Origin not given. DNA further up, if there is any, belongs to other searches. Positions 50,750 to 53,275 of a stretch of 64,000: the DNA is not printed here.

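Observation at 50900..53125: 741-aa AT-rich orphan protein with a PD-(D/E)xK/NERD-like core: candidate single-gene defence factor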

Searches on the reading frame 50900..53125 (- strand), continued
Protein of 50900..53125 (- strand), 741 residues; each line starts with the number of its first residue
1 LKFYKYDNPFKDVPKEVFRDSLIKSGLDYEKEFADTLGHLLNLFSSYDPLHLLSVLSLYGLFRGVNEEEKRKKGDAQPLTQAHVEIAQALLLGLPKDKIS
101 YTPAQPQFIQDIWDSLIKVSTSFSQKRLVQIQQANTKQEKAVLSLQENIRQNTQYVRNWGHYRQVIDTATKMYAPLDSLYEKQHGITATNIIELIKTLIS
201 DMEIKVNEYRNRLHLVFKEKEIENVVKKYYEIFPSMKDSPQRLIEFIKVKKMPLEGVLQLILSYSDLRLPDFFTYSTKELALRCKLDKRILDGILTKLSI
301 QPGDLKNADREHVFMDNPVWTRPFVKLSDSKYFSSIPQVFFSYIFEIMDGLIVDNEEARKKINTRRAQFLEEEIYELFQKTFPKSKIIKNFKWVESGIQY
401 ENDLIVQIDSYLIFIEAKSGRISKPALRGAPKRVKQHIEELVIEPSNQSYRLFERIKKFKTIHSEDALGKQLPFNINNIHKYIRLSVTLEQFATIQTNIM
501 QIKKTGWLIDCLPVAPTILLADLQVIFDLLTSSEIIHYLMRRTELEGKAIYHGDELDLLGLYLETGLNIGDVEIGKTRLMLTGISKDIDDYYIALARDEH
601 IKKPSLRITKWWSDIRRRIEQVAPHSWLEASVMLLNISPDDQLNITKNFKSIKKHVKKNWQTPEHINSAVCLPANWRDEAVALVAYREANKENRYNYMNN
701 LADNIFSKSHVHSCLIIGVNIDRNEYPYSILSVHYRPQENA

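Call 33: predict_structure(alignment_id=A1)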
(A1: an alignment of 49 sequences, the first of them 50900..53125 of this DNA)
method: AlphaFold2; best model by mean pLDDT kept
length: 741 residues; sequences in the alignment: 49
mean_pLDDT: 88.2   pTM: 0.88
mean pLDDT of the five models: 88.2, 87.4, 85.9, 83.8, 83.1
residues with pLDDT >= 90: 437; 70-90: 266; 50-70: 22; < 50: 16
segments of 3 or more residues with pLDDT < 50: 64-75
pLDDT, mean of each block of 10 residues (from residue 1): 61 87 94 96 95 92 49 56 94 92 90 93 91 87 85 78 91 95 95 94 89 91 93 85 92 90 89 94 93 95 92 89 95 94 92 89 93 96 94 89 94 93 80 88 90 87 68 85 92 76 80 84 95 95 85 89 90 75 87 86 93 93 88 93 93 91 87 89 92 89 93 94 89 80 32
secondary structure, 60 per line:
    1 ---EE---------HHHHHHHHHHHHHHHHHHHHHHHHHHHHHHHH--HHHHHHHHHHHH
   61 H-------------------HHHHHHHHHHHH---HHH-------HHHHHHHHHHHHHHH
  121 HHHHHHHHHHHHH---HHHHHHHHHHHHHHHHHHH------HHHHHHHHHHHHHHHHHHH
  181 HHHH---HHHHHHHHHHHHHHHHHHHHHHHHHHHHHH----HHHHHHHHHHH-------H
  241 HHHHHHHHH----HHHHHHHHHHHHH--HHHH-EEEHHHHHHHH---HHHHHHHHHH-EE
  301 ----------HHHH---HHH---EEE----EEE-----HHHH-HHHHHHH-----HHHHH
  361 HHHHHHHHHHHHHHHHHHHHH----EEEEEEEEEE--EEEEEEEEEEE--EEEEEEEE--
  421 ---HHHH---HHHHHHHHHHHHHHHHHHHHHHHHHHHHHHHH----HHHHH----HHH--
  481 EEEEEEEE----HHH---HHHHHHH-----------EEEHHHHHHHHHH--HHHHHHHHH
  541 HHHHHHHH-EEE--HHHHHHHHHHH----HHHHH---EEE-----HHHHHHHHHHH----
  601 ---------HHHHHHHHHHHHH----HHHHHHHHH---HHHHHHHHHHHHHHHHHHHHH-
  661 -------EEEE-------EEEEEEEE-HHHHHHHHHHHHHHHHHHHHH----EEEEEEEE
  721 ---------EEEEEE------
elements in order (helices of 4 or more, strands of 3 or more residues): H15-46 H49-61 H81-92 H106-133 H137-155 H162-184 H188-217 H222-232 H240-249 H254-266 H269-272 E274-276 H277-284 H288-297 H311-314 E324-326 E331-333 H339-342 H344-350 H356-381 E386-395 E398-408 E411-418 H424-427 H431-462 H467-471 E481-488 H499-505 E517-519 H520-529 H532-548 E550-552 H555-565 H570-574 E578-580 H586-596 H610-622 H627-635 H639-659 E668-671 E679-686 H688-708 E713-720 E730-735

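Call 35: search_protein_families(library=padloc, alignment_id=A2, max_evalue=0.00001)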
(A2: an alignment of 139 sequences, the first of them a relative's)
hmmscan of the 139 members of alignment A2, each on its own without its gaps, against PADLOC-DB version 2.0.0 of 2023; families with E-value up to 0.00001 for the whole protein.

A. member 1, L007:1194-2174:+ (326 aa): 0 families

B. families by the number of members that match (of 139 scanned): 302 families (the first 25 are shown)
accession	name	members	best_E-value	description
PDLC03089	Specificity_I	5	3.9e-103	Type I specificity subunit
PDLC03086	Specificity_I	5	7.8e-88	Type I specificity subunit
PDLC03161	Specificity_I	5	3.8e-84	Type I specificity subunit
PDLC03099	Specificity_I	5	2e-75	Type I specificity subunit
PDLC03068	Specificity_I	5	2.2e-74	Type I specificity subunit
PDLC03168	Specificity_I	5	2.3e-70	Type I specificity subunit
PDLC03066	Specificity_I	5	5.1e-58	Type I specificity subunit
PDLC03154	Specificity_I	5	1.5e-56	Type I specificity subunit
PDLC03101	Specificity_I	5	3.3e-52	Type I specificity subunit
PDLC03092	Specificity_I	5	2.1e-51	Type I specificity subunit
PDLC03172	Specificity_I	5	6.7e-50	Type I specificity subunit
PDLC03164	Specificity_I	5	3.8e-47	Type I specificity subunit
PDLC03106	Specificity_I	5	2.8e-46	Type I specificity subunit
PDLC03087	Specificity_I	5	3.1e-43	Type I specificity subunit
PDLC03063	Specificity_I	5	8.2e-40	Type I specificity subunit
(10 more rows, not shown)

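Call 36: search_protein_families(library=pfam, alignment_id=A2, max_evalue=0.00001)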
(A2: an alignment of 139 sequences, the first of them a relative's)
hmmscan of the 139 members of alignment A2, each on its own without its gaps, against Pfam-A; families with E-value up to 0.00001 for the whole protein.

A. member 1, L007:1194-2174:+ (326 aa): 0 families

B. families by the number of members that match (of 139 scanned): 104 families (the first 25 are shown)
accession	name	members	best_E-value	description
PF01420.25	Methylase_S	5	1.4e-21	Type I restriction modification DNA specificity domain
PF01909.29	NTP_transf_2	3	1.4e-06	Nucleotidyltransferase domain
PF04471.18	Mrr_cat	2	8.9e-21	Restriction endonuclease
PF12950.13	TaqI_C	2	2.9e-18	TaqI-like C-terminal specificity domain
PF04851.21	ResIII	2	4.5e-18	Type III restriction enzyme, res subunit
PF00271.37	Helicase_C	2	4.8e-14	Helicase conserved C-terminal domain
PF01381.28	HTH_3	2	4e-13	Helix-turn-helix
PF00476.26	DNA_pol_A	1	3.6e-160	DNA polymerase family A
PF00521.26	DNA_topoisoIV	1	1.9e-159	DNA gyrase/topoisomerase IV, subunit A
PF02719.21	Polysacc_synt_2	1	7.8e-118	Polysaccharide biosynthesis protein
PF21688.3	FAD-depend_C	1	7.6e-82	FAD-dependent protein, C-terminal domain-like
PF02673.24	BacA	1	7.7e-82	Bacitracin resistance protein BacA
PF02055.22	Glyco_hydro_30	1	5.4e-79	Glycosyl hydrolase family 30 TIM-barrel domain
PF00206.25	Lyase_1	1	6.2e-79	Lyase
PF18766.7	SWI2_SNF2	1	7.8e-73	SWI2/SNF2 ATPase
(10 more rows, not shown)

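Call 37: fold_search(model_id=the predicted structure, library=pdb)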
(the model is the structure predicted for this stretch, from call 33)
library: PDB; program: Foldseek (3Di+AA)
matches with E <= 10: 377; with E <= 0.001: 1
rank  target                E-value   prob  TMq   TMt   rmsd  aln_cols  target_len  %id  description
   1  9wuf                  7.1e-04  1.00  0.26  0.18  10.8       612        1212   10  Cryo-EM structure of Upx (released 2026-02-11)
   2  9dou_A                4.9e-03  0.85  0.15  0.12  21.4       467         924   12  Taeniopygia guttata R2 retrotransposon (R2Tg) initiating target-primed reverse transcription (released 2025-05-21)
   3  1xmx                  9.2e-03  0.99  0.12  0.22  10.1       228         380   12  Crystal structure of protein VC1899 from Vibrio cholerae (released 2004-11-16)
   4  9u49_A                1.9e-02  0.97  0.11  0.20  11.8       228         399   12  crystal structure of Cdn1 in complex with cA4 (released 2026-02-04)
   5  8q3y_A                2.6e-02  0.44  0.13  0.20  29.4       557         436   10  Crystal structure of apo Can2 from Thermoanaerobacter brockii (released 2023-11-22)
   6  2p14                  3.7e-02  0.99  0.12  0.41   9.4       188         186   14  Crystal structure of small subunit (R.BspD6I2) of the heterodimeric restriction endonuclease R.BspD6I (released 2008-03-11)
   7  8iby_C                4.5e-02  0.41  0.12  0.12  23.6       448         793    8  Structure of R2 with 5'ORF (released 2023-09-20)
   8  8q42_B                7.3e-02  0.33  0.14  0.21  28.6       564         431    9  Crystal structure of cA4-bound Can2 (E341A) in complex with oligo-A DNA (released 2023-11-22)
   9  5lhc_A                8.8e-02  0.60  0.16  0.20  27.6       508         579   11  The structure of D456A mutant of Nt.BspD6I nicking endonuclease at 0.24 nm resolution . (released 2017-08-16)
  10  4ayw                  8.8e-02  0.06  0.07  0.08  31.0       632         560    8  STRUCTURE OF THE HUMAN MITOCHONDRIAL ABC TRANSPORTER, ABCB10 (PLATE FORM) (released 2012-07-11)
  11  8ibz_C                9.2e-02  0.30  0.12  0.12  23.5       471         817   10  Structure of R2 with 5'ORF and 3'UTR (released 2023-09-20)
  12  8q41_B                1.1e-01  0.97  0.13  0.21   7.1       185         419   11  Crystal structure of Can2 (E341A) bound to cA4 and TTTAAA ssDNA (released 2023-11-22)
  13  8q43_B                1.2e-01  0.23  0.14  0.20  30.3       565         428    9  Crystal structure of cA4-bound Can2 (E341A) in complex with oligo-C DNA (released 2023-11-22)
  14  5csl_B                1.2e-01  0.10  0.11  0.06  27.7       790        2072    9  Crystal structure of the 500 kD yeast acetyl-CoA carboxylase holoenzyme dimer (released 2015-10-28)
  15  8q44_B                1.3e-01  0.60  0.13  0.21  19.3       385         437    9  Crystal structure of cA4-bound Can2 (E364R) in complex with oligo-T DNA (released 2023-11-22)
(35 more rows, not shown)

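Call 39: search_protein_representatives(alignment_id=A1)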
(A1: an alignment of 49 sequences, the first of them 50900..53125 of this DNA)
Query: 49 sequences, 765 profile positions. Proteins with E-value up to 0.001 (for the whole library): 3651; up to 1e-10: 2698; up to 1e-30: 1202. The best 150 are listed.
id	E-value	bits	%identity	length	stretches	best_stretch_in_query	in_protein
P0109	0.0e+00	1072.4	-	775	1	1-762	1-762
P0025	0.0e+00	1015.1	-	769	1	4-761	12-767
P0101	5.7e-296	1000.0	-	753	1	6-760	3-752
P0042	2.4e-289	978.1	-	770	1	3-761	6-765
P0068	9.7e-288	972.8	-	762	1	4-760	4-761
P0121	1.7e-274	929.0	-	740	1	8-755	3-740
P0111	2.4e-272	921.9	-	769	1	9-763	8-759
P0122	1.0e-268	909.9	-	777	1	4-761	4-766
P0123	9.0e-267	903.5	-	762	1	1-760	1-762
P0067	9.1e-267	903.5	-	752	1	10-760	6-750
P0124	2.4e-259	878.9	-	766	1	17-761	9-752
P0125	8.6e-259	877.1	-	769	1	1-763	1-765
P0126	7.7e-254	860.7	-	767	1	8-762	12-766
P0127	1.8e-253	859.5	-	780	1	3-762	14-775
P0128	3.9e-250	848.4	-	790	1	1-761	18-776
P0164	6.8e-211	718.7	-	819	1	11-758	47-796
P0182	2.9e-202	690.2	-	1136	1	16-757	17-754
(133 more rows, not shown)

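Call 42: search_dna_similar(query=window:50900-53125:-, collection=plasmids, mode=protein, max_rows=25)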
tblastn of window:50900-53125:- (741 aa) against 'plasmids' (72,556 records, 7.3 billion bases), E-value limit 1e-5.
Records with a match: 5; places in all: 5; records where one place covers at least 80% of the query: 1.
Best place of each record, by identity: <60% 5.
By first word of the organism name: Rhizobium 2; Salimicrobium 1; Streptomyces 1; Halobaculum 1.
By predicted mobility (MOB-suite, as given by PLSDB): non-mobilizable 5.
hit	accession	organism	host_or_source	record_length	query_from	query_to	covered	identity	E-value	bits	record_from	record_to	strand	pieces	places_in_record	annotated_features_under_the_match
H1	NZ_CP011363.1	Salimicrobium jeotgali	-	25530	3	733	99%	28.9%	1e-79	286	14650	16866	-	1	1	hypothetical protein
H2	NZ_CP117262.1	Rhizobium tumorigenes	Rubus sp.,pure bacterial culture,Aerial ...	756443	29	546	70%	23.6%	3e-32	142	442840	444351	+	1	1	hypothetical protein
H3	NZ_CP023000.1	Rhizobium sp. 11515TR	Cell culture,agricultural soil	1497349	79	546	63%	24.4%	2e-30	136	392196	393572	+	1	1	record has no annotation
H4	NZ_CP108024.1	Streptomyces sp. NBC_00316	-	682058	289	530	33%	23.3%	2e-9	69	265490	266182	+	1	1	hypothetical protein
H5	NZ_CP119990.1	Halobaculum marinum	cell culture,sediment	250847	293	545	34%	21.1%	5e-6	58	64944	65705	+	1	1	hypothetical protein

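Call 43: search_dna_similar(query=window:50900-53125:-, collection=phages, mode=protein, max_rows=15)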
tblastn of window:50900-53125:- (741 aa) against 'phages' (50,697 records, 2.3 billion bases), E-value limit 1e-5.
No match.

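Call 44: get_annotated_region(hit=H1, flank=9000)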
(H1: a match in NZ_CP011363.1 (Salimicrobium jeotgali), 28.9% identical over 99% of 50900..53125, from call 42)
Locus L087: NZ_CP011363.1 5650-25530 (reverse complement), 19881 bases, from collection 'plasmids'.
description: Salimicrobium jeotgali strain MJ3 plasmid pSJ25, complete sequence
organism: Salimicrobium jeotgali (NCBI taxid 1230341)
taxonomy: Bacteria; Bacillota; Bacilli; Bacillales; Bacillaceae; Salimicrobium; Salimicrobium jeotgali
host: -; source: -; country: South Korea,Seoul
typing (MOB-suite, as given by PLSDB): non-mobilizable
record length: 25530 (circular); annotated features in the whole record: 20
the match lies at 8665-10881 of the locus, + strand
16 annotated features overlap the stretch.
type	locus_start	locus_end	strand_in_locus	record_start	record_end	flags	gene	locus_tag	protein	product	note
CDS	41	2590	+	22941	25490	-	-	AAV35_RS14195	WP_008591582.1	KAP family NTPase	-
CDS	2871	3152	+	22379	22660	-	-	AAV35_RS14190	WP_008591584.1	helix-turn-helix transcriptional regulator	-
CDS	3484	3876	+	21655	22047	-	-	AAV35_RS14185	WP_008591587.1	MerR family transcriptional regulator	GO:0006355 - regulation of DNA-templated transcription [Evidence IEA]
CDS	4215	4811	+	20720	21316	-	-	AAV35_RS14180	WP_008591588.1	MerR family transcriptional regulator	GO:0006355 - regulation of DNA-templated transcription [Evidence IEA]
CDS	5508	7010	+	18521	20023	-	-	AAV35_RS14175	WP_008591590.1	primase C-terminal domain-containing protein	-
CDS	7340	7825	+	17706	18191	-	-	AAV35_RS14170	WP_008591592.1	hypothetical protein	-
CDS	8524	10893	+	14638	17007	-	-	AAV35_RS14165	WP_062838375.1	hypothetical protein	-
CDS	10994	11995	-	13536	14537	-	-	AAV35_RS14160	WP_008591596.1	DNA/RNA non-specific endonuclease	-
CDS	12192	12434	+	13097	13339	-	-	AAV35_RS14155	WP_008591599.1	AbrB/MazE/SpoVT family DNA-binding domain-containing protein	-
CDS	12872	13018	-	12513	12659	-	-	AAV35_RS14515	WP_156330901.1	hypothetical protein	-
CDS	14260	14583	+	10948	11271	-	-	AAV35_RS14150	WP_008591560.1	DUF2325 domain-containing protein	-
CDS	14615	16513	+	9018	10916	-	-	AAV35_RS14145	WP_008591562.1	N-6 DNA methylase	GO:0006306 - DNA methylation [Evidence IEA]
CDS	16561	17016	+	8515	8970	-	-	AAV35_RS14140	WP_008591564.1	hypothetical protein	-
CDS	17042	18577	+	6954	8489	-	-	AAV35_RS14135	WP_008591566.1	class I SAM-dependent DNA methyltransferase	-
CDS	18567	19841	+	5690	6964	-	-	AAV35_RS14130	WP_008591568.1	restriction endonuclease subunit S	GO:0006304 - DNA modification [Evidence IEA]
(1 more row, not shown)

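Call 45: search_protein_families(library=pfam, alignment_id=A1, max_evalue=0.05)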
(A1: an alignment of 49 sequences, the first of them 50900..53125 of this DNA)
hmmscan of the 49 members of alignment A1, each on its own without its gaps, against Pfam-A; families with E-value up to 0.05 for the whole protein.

A. member 1, window:50900-53125:- (741 aa): 1 family
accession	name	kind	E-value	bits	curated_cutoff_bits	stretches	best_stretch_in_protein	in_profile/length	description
PF03962.21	Mnd1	-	0.02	15.6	23.5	0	176-206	17-47/60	Mnd1 HTH domain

B. families by the number of members that match (of 49 scanned): 15 families
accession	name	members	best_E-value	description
PF24039.1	DUF7348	2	0.02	Domain of unknown function (DUF7348)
PF21673.2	CCDC93_N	1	0.0016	CCDC93 protein N-terminal domain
PF04695.18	Pex14_N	1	0.0051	Pex14 N-terminal domain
PF12959.12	DUF3848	1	0.0086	Protein of unknown function (DUF3848)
PF13635.12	DUF4143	1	0.012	Domain of unknown function (DUF4143)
PF21076.3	GDH_ACT2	1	0.013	Glutamate dehydrogenase, ACT2 domain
PF20216.3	DUF6576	1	0.016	Family of unknown function (DUF6576)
PF03962.21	Mnd1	1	0.02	Mnd1 HTH domain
PF20929.2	PDCD10_N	1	0.028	Programmed cell death protein 10, dimerisation domain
PF08378.17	NERD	1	0.033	Nuclease-related domain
PF23223.1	zf-C2H2_ZNF462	1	0.036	Zinc finger protein 462, C2H2 zinc finger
PF25618.1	PhiKZ_gp91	1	0.041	Bacteriophage PhiKZ vertex-binding protein gp91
PF13338.12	AbiEi_4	1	0.043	Transcriptional regulator, AbiEi antitoxin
PF11698.14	V-ATPase_H_C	1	0.043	V-ATPase subunit H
PF08915.16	tRNA-Thr_ED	1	0.049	Archaea-specific editing domain of threonyl-tRNA synthetase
